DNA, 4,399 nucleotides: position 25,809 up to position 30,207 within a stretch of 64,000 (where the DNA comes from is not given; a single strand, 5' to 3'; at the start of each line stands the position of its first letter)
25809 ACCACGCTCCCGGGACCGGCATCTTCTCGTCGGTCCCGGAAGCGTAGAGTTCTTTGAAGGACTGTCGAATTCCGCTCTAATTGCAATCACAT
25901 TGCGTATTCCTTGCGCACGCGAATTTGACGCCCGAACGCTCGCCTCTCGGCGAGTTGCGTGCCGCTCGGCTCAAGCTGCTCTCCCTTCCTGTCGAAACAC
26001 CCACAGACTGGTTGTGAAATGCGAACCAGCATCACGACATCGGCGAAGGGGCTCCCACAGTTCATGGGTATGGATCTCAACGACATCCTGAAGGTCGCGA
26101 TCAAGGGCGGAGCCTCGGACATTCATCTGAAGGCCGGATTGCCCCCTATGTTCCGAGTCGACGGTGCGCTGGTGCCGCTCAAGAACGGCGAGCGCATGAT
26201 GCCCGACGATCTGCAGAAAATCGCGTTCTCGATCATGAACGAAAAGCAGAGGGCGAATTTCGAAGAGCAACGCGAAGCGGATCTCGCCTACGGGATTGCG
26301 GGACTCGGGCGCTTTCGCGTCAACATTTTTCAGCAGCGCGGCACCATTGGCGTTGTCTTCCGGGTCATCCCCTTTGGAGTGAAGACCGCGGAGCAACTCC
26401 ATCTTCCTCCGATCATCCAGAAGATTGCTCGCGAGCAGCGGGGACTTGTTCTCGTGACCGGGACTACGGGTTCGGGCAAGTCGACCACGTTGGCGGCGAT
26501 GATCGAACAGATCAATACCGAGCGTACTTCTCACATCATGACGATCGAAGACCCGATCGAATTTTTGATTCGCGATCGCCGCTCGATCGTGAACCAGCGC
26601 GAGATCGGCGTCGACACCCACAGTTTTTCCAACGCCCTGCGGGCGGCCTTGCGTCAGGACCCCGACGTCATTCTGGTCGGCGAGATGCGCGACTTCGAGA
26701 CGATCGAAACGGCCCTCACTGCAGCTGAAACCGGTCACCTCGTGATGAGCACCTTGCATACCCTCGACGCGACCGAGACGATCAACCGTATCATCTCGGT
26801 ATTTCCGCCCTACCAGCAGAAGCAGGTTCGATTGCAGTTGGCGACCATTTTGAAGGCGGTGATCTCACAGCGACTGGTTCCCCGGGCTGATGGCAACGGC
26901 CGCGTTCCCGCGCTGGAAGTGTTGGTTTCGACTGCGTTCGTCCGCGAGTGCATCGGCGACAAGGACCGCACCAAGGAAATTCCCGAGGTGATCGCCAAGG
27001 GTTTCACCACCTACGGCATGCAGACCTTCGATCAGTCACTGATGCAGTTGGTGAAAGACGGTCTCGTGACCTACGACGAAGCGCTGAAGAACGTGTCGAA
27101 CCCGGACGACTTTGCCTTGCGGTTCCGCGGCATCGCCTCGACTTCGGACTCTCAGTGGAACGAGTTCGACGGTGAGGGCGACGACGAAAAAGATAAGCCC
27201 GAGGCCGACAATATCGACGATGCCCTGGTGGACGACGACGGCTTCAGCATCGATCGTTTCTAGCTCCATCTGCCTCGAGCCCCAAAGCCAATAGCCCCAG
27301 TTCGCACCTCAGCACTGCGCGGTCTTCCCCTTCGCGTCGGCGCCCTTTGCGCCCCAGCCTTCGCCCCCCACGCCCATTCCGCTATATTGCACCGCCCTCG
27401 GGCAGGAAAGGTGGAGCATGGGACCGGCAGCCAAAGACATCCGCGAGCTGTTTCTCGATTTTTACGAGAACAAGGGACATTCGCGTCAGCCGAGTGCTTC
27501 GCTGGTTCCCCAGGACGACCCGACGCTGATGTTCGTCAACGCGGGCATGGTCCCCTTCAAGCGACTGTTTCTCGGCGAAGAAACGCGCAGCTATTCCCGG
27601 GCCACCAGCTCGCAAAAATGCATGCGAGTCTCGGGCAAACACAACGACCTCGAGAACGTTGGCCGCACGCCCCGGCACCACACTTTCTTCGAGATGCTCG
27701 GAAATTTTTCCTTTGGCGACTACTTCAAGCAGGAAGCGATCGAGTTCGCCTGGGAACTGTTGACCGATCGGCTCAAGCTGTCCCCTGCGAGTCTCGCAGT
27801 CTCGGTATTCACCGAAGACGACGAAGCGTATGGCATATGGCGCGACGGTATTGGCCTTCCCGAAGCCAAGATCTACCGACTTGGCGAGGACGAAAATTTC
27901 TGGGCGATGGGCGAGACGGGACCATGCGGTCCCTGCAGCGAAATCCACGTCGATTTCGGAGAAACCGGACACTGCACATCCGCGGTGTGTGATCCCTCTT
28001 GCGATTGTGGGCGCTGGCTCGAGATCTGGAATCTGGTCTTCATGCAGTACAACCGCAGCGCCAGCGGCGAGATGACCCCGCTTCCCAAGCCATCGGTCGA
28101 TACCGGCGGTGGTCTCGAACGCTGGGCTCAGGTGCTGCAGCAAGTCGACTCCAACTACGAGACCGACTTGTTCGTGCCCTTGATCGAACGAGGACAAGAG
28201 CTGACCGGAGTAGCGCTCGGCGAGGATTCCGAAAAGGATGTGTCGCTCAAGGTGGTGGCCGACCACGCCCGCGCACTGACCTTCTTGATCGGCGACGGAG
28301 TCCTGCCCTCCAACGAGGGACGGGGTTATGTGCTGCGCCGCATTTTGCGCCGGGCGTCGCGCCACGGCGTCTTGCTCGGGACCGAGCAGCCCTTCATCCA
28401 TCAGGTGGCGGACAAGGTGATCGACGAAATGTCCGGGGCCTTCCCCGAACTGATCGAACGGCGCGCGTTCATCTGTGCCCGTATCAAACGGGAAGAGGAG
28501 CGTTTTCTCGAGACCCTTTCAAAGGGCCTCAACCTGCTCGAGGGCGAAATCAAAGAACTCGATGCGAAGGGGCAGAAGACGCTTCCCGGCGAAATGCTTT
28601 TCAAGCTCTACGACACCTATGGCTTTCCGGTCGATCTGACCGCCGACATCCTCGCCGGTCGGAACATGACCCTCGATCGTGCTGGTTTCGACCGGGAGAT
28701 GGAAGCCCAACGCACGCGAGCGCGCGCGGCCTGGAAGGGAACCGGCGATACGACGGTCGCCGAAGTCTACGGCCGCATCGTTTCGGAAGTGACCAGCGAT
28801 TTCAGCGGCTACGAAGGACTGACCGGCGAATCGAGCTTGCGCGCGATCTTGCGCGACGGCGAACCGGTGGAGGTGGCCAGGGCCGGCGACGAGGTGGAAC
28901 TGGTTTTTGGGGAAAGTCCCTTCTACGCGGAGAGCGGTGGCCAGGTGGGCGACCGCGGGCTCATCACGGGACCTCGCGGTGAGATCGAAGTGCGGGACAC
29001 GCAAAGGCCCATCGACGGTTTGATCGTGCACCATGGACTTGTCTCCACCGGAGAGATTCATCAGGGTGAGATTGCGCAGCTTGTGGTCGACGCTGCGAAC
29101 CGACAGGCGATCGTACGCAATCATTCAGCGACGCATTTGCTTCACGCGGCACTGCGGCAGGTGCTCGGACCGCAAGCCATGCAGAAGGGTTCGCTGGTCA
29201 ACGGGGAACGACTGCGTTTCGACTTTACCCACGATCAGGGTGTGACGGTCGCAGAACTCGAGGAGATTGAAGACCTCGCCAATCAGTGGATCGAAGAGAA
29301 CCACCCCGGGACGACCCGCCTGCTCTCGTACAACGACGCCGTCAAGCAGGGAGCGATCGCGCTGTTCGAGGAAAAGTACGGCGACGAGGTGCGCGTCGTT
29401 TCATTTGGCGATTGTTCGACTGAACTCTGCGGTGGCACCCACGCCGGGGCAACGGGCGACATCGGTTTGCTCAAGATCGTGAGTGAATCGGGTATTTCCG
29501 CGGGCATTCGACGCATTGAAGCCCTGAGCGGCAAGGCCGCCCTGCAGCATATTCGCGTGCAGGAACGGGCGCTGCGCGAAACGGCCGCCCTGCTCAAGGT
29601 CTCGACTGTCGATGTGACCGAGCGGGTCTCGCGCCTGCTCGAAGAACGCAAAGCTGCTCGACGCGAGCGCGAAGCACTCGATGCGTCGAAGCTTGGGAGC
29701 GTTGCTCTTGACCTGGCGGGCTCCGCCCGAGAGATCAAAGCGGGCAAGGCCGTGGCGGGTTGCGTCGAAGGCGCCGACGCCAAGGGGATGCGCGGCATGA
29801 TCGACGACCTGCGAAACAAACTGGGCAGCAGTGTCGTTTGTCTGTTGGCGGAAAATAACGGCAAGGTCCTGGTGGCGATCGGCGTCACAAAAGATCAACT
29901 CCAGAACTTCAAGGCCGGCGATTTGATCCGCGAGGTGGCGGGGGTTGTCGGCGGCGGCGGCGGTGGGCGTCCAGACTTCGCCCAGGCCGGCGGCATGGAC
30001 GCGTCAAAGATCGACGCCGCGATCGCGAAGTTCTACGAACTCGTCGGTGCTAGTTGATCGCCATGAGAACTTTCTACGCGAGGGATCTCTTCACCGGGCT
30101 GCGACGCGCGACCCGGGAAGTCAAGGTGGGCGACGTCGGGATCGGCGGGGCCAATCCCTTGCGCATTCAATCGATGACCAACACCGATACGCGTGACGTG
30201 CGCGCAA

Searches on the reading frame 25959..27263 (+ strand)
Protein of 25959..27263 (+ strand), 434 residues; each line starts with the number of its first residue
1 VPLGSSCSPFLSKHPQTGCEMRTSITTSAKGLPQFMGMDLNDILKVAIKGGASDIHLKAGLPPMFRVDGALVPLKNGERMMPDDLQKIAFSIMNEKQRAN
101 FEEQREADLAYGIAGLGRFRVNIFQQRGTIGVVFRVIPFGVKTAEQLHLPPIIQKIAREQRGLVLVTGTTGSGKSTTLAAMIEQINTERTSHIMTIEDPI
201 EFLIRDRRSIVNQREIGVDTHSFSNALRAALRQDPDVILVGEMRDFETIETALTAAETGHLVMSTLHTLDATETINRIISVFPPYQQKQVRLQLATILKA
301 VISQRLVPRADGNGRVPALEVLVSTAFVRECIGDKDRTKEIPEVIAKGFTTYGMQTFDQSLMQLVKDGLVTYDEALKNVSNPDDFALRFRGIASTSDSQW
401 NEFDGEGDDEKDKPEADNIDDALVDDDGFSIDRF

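Call 22: search_protein_families(library=pfam, max_evalue=0.000001, proteins=[window:25959-27263:+])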
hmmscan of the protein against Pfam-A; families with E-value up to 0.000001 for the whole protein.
window:25959-27263:+ (434 aa): 1 family
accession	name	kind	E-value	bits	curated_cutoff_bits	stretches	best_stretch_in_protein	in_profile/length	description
PF00437.27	T2SSE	-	7.7e-51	173.3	24.9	1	39-316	11-287/370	Type II/IV secretion system protein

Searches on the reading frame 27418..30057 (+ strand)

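Call 22: search_protein_families(library=pfam, max_evalue=0.000001, proteins=[window:27418-30057:+])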
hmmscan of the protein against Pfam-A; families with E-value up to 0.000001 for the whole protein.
window:27418-30057:+ (879 aa): 3 families
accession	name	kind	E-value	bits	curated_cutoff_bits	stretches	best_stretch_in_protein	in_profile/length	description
PF01411.24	tRNA-synt_2c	-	1.3e-205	684.6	30.3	1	7-559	1-550/552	tRNA synthetases class II (A)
PF02272.25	DHHA1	-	1.9e-17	64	25.9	1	779-876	5-100/102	DHHA1 domain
PF07973.19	tRNA_SAD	-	8.1e-16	58.2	24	1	658-701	1-44/44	Threonyl and Alanyl tRNA synthetase second additional domain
